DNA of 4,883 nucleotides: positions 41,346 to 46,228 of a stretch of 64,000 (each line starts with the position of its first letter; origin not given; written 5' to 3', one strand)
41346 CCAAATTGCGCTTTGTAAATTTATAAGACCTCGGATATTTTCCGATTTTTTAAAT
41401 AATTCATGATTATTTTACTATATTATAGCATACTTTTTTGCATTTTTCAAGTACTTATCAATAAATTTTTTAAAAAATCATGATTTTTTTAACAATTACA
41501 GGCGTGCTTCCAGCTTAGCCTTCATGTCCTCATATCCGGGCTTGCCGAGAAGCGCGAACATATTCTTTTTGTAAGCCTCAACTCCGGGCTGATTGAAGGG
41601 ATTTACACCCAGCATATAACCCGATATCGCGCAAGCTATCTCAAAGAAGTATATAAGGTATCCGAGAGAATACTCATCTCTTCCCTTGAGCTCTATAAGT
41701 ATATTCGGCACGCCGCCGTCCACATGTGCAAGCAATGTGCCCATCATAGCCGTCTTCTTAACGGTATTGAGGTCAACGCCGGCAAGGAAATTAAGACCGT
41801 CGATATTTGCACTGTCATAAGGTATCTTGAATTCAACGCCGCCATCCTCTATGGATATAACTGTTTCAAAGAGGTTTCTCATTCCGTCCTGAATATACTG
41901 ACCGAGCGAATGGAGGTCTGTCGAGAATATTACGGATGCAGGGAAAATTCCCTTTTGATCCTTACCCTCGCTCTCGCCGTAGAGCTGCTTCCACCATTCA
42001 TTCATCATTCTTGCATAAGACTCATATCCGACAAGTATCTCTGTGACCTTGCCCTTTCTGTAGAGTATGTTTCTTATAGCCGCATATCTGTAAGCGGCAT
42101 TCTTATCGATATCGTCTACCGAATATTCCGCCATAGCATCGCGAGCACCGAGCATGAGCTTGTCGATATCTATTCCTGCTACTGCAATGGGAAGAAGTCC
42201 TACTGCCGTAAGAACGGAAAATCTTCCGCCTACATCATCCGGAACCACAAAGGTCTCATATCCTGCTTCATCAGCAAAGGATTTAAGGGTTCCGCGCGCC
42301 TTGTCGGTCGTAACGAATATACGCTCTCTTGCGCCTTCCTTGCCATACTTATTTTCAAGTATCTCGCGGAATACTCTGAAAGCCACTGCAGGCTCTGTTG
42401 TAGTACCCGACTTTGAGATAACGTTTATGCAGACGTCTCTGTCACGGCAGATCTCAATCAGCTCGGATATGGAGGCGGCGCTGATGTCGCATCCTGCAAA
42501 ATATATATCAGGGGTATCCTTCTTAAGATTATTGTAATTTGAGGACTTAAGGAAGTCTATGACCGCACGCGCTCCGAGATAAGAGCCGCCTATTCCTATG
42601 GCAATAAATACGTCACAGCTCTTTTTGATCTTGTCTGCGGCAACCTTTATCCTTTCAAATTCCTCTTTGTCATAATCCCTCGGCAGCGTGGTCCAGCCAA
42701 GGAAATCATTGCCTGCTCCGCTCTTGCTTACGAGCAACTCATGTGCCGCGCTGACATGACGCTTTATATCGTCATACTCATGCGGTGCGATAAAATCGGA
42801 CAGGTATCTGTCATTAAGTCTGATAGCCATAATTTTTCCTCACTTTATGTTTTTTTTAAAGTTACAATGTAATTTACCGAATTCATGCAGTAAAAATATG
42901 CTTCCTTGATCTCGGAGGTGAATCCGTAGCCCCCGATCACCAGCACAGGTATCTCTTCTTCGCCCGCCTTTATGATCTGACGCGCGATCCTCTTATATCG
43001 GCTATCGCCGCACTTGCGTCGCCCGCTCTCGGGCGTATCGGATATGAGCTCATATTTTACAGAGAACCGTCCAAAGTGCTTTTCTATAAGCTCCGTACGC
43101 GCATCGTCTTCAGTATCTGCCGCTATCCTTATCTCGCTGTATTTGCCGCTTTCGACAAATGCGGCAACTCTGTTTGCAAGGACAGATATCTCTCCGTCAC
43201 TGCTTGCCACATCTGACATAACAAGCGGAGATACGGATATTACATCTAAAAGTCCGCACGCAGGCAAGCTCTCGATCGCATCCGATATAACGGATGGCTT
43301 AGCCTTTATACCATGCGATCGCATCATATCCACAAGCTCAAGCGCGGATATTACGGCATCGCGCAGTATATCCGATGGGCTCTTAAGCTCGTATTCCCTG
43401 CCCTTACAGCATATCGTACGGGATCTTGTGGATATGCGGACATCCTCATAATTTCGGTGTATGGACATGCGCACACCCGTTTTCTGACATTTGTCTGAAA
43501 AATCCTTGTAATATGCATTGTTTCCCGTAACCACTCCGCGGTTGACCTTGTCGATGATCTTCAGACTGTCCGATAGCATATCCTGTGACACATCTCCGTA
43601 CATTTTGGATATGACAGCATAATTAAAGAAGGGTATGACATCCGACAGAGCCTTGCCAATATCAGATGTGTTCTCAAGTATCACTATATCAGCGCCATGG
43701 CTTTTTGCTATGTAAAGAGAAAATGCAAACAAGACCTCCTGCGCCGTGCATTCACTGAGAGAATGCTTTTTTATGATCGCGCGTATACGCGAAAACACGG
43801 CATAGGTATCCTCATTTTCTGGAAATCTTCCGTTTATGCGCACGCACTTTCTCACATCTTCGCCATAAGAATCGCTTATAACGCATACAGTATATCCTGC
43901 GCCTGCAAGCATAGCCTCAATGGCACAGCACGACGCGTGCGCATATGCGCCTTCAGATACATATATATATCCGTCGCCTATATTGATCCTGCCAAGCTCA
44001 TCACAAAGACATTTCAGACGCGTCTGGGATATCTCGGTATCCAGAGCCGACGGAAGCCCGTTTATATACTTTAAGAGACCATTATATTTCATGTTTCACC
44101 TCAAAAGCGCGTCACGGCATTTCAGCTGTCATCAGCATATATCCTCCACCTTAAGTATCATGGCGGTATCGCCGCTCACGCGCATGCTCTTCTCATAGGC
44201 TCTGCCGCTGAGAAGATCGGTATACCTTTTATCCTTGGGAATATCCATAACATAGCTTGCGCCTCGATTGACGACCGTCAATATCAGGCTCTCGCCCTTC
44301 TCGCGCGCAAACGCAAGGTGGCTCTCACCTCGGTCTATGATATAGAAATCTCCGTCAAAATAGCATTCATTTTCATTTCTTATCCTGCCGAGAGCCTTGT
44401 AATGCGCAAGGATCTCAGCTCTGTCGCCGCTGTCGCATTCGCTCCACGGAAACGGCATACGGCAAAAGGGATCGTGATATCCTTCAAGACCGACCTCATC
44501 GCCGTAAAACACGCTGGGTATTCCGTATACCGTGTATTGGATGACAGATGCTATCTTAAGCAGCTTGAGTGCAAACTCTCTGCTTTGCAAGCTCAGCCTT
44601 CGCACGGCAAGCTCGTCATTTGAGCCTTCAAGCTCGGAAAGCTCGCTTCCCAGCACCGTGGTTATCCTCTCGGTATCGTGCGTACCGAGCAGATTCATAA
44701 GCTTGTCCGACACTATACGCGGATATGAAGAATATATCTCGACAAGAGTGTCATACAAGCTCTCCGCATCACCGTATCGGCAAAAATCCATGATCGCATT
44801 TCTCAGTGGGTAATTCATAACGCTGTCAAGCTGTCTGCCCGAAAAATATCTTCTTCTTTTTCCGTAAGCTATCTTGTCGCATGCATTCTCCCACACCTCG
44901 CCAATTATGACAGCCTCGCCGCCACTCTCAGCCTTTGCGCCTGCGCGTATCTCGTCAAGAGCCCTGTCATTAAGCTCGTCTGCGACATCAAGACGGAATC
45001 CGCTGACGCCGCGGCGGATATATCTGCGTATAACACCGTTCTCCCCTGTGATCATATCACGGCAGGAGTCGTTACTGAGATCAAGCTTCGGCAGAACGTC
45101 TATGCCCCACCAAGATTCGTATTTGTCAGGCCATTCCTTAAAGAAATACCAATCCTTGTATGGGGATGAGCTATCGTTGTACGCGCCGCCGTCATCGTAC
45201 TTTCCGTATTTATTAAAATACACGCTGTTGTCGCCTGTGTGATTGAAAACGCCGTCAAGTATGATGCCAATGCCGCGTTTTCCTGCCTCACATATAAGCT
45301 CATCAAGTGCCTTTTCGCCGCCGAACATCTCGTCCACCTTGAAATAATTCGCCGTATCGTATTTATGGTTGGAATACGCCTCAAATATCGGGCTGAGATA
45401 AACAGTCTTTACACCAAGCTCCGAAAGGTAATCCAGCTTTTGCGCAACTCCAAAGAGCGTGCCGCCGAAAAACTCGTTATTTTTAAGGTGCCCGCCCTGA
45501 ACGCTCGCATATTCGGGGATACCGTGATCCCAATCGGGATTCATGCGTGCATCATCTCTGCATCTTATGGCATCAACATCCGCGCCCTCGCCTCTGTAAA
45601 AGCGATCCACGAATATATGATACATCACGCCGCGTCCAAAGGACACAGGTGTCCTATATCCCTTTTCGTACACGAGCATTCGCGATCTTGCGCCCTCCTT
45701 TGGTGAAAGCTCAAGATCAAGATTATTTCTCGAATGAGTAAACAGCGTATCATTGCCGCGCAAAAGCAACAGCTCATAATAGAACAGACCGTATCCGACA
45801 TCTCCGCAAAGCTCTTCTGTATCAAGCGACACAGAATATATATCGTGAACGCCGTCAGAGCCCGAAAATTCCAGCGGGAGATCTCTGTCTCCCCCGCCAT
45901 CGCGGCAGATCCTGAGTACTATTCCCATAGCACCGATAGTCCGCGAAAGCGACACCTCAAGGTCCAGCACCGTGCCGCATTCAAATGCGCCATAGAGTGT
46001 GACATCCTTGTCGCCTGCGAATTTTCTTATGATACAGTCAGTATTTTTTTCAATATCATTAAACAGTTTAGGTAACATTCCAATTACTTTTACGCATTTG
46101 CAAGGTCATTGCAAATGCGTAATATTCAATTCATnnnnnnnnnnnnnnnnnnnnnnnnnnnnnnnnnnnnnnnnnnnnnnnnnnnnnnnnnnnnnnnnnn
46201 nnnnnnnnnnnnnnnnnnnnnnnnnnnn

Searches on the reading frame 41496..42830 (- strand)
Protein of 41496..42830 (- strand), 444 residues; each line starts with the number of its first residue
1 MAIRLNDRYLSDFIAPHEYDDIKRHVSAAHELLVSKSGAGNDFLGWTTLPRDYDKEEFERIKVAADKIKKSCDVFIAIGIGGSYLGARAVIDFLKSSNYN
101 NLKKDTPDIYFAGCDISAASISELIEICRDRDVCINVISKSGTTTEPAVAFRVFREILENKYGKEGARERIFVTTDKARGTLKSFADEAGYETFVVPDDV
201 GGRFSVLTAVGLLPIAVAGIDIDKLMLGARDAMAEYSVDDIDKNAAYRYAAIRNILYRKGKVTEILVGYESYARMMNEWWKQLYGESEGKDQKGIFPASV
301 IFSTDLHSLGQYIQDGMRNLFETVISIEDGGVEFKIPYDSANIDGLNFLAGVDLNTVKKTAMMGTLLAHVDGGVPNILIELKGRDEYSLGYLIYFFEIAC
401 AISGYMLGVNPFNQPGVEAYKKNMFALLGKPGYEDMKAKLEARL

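Call 87: search_protein_families(library=pfam, proteins=[window:41496-42830:-], max_evalue=0.00001)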
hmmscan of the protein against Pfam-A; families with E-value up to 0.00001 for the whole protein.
window:41496-42830:- (444 aa): 1 family
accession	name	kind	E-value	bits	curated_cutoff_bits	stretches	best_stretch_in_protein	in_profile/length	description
PF00342.24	PGI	-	5.7e-20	71.8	22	1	69-291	93-309/486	Phosphoglucose isomerase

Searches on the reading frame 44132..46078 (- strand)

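Call 87: search_protein_families(library=pfam, proteins=[window:44132-46078:-], max_evalue=0.00001)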
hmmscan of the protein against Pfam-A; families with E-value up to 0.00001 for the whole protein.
window:44132-46078:- (648 aa): 1 family
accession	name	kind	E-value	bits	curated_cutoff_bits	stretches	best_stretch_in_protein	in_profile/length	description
PF00128.31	Alpha-amylase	-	6.1e-52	177.8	22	1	155-543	2-361/446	Alpha amylase, catalytic domain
